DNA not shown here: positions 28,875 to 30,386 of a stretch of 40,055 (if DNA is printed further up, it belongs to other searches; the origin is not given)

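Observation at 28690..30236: Terminator-bounded two-gene cassette: HTH-wHTH-metallophosphoesterase fusion plus a minimal HExxH peptidase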

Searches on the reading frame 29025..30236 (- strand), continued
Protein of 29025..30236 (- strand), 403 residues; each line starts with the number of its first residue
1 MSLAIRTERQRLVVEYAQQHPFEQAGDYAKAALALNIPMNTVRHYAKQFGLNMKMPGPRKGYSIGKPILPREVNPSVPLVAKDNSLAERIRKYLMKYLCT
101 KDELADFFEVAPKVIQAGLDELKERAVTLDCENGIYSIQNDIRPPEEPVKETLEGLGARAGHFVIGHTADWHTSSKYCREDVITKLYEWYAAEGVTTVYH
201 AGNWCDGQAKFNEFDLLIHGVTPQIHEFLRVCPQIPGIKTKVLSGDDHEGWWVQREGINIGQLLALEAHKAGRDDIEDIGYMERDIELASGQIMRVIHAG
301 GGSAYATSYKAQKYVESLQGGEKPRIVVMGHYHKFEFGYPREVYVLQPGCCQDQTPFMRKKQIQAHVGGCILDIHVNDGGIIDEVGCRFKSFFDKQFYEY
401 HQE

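Call 54: fold_search(model_id=the predicted structure, library=viral)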
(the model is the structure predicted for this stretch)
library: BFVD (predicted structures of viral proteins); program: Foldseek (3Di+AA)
matches with E <= 10: 1078; with E <= 0.001: 55
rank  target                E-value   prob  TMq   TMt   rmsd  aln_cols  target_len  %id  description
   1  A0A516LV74            9.1e-34  1.00  0.74  0.83   2.4       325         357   37  (no name in the UniProt tables at hand)
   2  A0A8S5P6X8            1.7e-15  1.00  0.65  0.41   8.0       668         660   11  Hint (Hedgehog/Intein) domain N-terminal region [Siphoviridae sp. ctsUY14]
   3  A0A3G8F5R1            2.4e-15  1.00  0.50  0.79   2.8       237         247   21  (no name in the UniProt tables at hand)
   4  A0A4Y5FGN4            2.0e-11  1.00  0.45  0.43  15.6       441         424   11  DNA polymerase [Lactobacillus phage 3-521]
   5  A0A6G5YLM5            3.9e-11  1.00  0.42  0.40  16.7       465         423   13  (no name in the UniProt tables at hand)
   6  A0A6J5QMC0            1.4e-10  1.00  0.43  0.41  23.1       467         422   15  Uncharacterized protein [uncultured Caudovirales phage]
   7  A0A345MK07            1.9e-10  1.00  0.39  0.36  16.0       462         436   14  Putative metallophosphatase [Bacillus phage BSP38]
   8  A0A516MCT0            4.1e-10  1.00  0.46  0.45  18.4       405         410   12  (no name in the UniProt tables at hand)
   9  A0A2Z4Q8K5            5.2e-10  1.00  0.43  0.44  22.2       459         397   12  (no name in the UniProt tables at hand)
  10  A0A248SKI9            6.3e-10  1.00  0.40  0.35  15.1       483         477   11  (no name in the UniProt tables at hand)
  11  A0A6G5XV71            7.5e-10  1.00  0.37  0.30  28.1       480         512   13  (no name in the UniProt tables at hand)
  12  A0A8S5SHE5            1.2e-09  1.00  0.46  0.46  20.4       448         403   13  DNA polymerase II small subunit [Siphoviridae sp. ctBCr48]
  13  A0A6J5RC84            3.3e-09  1.00  0.41  0.39  29.2       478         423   13  MPP_superfamily domain containing protein [uncultured Caudovirales phage]
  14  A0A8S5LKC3            3.7e-09  1.00  0.39  0.40  21.9       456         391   14  DNA polymerase II small subunit [Siphoviridae sp. ctcPV5]
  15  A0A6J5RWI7            4.7e-09  1.00  0.42  0.41  14.3       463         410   12  Calcineurin-like phosphoesterase domain-containing protein [uncultured Caudovirales phage]
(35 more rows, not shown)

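Call 80: get_annotated_region(hit=H1, flank=6000)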
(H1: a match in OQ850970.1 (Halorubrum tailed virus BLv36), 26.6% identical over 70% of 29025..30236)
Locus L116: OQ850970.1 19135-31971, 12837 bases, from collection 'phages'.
description: Halorubrum tailed virus BLv36, complete genome.
organism: Halorubrum tailed virus BLv36 (NCBI taxid 3056369)
taxonomy: Viruses; Duplodnaviria; Heunggongvirae; Uroviricota; Caudoviricetes
host: Halorubrum sp. BL36; source: -; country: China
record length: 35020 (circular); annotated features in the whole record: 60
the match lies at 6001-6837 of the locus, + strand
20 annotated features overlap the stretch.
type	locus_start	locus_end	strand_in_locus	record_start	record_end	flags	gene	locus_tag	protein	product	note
CDS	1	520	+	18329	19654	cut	-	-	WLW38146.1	hypothetical protein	ORF35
CDS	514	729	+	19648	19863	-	-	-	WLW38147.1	hypothetical protein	ORF36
CDS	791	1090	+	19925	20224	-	-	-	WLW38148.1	hypothetical protein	ORF37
CDS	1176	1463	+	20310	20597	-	-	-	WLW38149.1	hypothetical protein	ORF38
CDS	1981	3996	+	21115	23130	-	-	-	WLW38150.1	hypothetical protein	ORF39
CDS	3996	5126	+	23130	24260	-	-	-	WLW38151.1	hypothetical protein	ORF40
CDS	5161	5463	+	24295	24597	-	-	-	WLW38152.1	hypothetical protein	ORF41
CDS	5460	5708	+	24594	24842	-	-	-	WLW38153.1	hypothetical protein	ORF42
CDS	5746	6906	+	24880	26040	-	-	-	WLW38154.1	hypothetical protein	ORF43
CDS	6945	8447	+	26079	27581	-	-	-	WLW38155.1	hypothetical protein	ORF44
CDS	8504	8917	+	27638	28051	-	-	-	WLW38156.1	hypothetical protein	ORF45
CDS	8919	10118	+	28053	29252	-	-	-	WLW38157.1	hypothetical protein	ORF46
CDS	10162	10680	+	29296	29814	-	-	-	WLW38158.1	hypothetical protein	ORF47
CDS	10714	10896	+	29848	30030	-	-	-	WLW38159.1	hypothetical protein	ORF48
CDS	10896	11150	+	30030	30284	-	-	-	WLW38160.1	hypothetical protein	ORF49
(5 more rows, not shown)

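Call 83: search_protein_families(library=pfam, alignment_id=A3, max_evalue=0.001)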
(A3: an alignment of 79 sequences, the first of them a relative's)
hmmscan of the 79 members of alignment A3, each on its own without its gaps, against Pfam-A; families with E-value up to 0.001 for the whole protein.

A. member 1, L001:5453-5779:+ (109 aa): 1 family
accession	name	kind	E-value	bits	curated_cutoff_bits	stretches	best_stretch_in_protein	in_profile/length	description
PF20573.4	DUF6782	-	0.00037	20.3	27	1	51-95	79-121/241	Putative metallopeptidase family (DUF6782)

B. families by the number of members that match (of 79 scanned): 43 families (the first 25 are shown)
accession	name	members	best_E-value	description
PF00154.27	RecA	2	3.5e-137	recA bacterial DNA recombination protein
PF01555.25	N6_N4_Mtase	2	3.8e-39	DNA methylase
PF21096.2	RecA_C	2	1.8e-23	RecA C-terminal domain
PF18909.5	dGTP_diPhyd_N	2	1.2e-16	dATP/dGTP diphosphohydrolase, N-terminal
PF14359.12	DUF4406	2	1.2e-13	Domain of unknown function (DUF4406)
PF06745.19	ATPase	2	7.3e-09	KaiC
PF24963.1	DUF7768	2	1.7e-08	Domain of unknown function (DUF7768)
PF13563.12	2_5_RNA_ligase2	2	1.3e-07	2'-5' RNA ligase superfamily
PF10263.15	SprT-like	2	7.8e-06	SprT-like family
PF23474.1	Acb1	2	1.1e-05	Anti-CBASS protein Acb1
PF02796.21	HTH_7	2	3.9e-05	Helix-turn-helix domain of resolvase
PF20573.4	DUF6782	2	0.00037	Putative metallopeptidase family (DUF6782)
PF16363.11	GDP_Man_Dehyd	1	1.6e-128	GDP-mannose 4,6 dehydratase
PF01370.27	Epimerase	1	3e-69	NAD dependent epimerase/dehydratase family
PF02867.20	Ribonuc_red_lgC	1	1.2e-53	Ribonucleotide reductase, barrel domain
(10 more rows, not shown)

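Call 96: list_cluster_members(proteins=[P0055, P0078, P0112])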
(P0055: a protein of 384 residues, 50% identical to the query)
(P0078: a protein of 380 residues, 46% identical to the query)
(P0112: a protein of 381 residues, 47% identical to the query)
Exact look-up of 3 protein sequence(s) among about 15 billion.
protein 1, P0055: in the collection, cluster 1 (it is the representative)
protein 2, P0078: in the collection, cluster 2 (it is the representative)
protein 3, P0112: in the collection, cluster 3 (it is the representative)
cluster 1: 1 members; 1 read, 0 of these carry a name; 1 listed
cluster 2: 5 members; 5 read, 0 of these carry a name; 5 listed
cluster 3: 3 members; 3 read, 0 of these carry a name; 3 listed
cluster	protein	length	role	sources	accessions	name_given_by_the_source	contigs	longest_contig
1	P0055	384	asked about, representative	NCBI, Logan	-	-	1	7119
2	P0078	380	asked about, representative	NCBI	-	-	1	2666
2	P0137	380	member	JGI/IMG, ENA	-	-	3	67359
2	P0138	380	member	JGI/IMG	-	-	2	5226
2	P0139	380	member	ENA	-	-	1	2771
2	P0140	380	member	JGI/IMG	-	-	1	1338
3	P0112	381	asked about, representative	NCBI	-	-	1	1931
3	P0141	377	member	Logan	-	-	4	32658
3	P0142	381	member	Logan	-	-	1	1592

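Call 97: search_protein_families(library=phrogs, proteins=[P0014, P0030, P0061, P0091, L116:5746-6903:+, L116:1981-3993:+, L116:3996-5123:+, L116:6945-8444:+, L116:8919-10115:+], max_evalue=0.001)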
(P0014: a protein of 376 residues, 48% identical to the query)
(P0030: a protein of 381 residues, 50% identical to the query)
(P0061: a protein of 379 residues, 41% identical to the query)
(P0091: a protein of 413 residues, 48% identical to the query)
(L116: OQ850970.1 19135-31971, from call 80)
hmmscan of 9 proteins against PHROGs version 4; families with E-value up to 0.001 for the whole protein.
P0014 (376 aa): 1 family
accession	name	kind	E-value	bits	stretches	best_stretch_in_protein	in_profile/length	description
phrog_7339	-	DNA, RNA and nucleotide metabolism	0.00032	21.1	1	120-310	16-202/263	DNA repair exonuclease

P0030 (381 aa): 1 family
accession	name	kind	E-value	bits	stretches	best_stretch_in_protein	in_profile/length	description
phrog_7339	-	DNA, RNA and nucleotide metabolism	1.3e-06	28.9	1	121-319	13-207/263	DNA repair exonuclease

P0061 (379 aa): 3 families
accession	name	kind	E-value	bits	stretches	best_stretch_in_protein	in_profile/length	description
phrog_7339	-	DNA, RNA and nucleotide metabolism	6.3e-07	30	1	126-316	19-205/263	DNA repair exonuclease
phrog_323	-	transcription regulation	9e-05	23.2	1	7-105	104-195/319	transcriptional regulator, D5-like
phrog_20467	-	DNA, RNA and nucleotide metabolism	0.00057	20.8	0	23-50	81-108/112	HNH endonuclease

P0091 (413 aa): 0 families

L116:5746-6903:+ (386 aa): 3 families
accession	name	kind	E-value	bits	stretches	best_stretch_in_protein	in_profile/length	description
phrog_7339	-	DNA, RNA and nucleotide metabolism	1e-05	26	1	140-323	28-210/263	DNA repair exonuclease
phrog_100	-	DNA, RNA and nucleotide metabolism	3e-05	23.6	1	142-243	29-127/989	SbcD-like subunit of palindrome specific endonuclease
phrog_1649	-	other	0.00033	20.4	1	140-262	34-135/308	metallo-phosphoesterase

L116:1981-3993:+ (671 aa): 1 family
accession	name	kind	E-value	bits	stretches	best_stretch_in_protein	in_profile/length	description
phrog_12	-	head and packaging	1e-09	39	1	334-538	358-531/646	portal protein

L116:3996-5123:+ (376 aa): 3 families
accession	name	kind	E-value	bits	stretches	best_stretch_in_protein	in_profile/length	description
phrog_2859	-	unknown function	8.7e-14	51.4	1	37-144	165-276/740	-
phrog_2662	-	head and packaging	1.8e-09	37.8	1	152-327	519-684/717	portal protein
phrog_115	-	head and packaging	4.5e-05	23.8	1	252-303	238-285/665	minor head protein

L116:6945-8444:+ (500 aa): 4 families
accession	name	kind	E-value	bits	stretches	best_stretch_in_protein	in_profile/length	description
phrog_9737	-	unknown function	4.8e-07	30.7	1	51-80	233-262/297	-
phrog_36547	-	unknown function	3.8e-06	28.1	1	35-94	63-123/188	-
phrog_4359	-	unknown function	3.3e-05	24.9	1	31-88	141-197/262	-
phrog_28131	-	unknown function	4.1e-05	23.9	1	51-81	46-76/372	-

L116:8919-10115:+ (399 aa): 3 families
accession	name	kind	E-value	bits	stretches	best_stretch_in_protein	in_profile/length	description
phrog_10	-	head and packaging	9e-07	29.2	1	80-233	334-480/752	major head protein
phrog_544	-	head and packaging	2.2e-05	25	1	168-249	61-141/282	major head protein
phrog_1650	-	head and packaging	0.00042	20.7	0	166-290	72-207/300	major head protein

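Call 101: search_protein_families(library=pfam, alignment_id=A6, max_evalue=0.00001)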
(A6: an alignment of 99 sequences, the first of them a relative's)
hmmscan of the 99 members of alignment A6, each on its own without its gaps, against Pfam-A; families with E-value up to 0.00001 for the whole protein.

A. member 1, L005:5564-7276:+ (571 aa): 2 families
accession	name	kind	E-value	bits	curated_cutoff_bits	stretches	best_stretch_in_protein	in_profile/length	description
PF16510.12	P22_portal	-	9.4e-16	57.9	26.1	1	88-562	45-577/594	Phage P22-like portal protein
PF23899.1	SU10_portal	-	1.4e-10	40.7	30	1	238-533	270-562/593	Phage SU10 portal protein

B. families by the number of members that match (of 99 scanned): 74 families (the first 25 are shown)
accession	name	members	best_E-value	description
PF01555.25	N6_N4_Mtase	4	1.5e-39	DNA methylase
PF00589.27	Phage_integrase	4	1.3e-19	Phage integrase family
PF03796.21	DnaB_C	3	3.5e-99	DnaB-like helicase C terminal domain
PF00580.27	UvrD-helicase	3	9.1e-34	UvrD/REP helicase N-terminal domain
PF13245.12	AAA_19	3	1.9e-18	AAA domain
PF13361.12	UvrD_C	3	1.3e-16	UvrD-like helicase C-terminal domain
PF00271.37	Helicase_C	3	1.6e-13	Helicase conserved C-terminal domain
PF04851.21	ResIII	3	1e-12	Type III restriction enzyme, res subunit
PF13604.12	AAA_30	3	3.4e-11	AAA domain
PF13538.12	UvrD_C_2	3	2.2e-10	UvrD-like helicase C-terminal domain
PF01443.25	Viral_helicase1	3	2.9e-10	Viral superfamily 1 RNA helicase core domain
PF00176.29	SNF2-rel_dom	2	1e-25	SNF2-related domain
PF13481.12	AAA_25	2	2.9e-11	AAA domain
PF23899.1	SU10_portal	2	7.5e-11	Phage SU10 portal protein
PF13482.12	RNase_H_2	2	2e-07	RNase_H superfamily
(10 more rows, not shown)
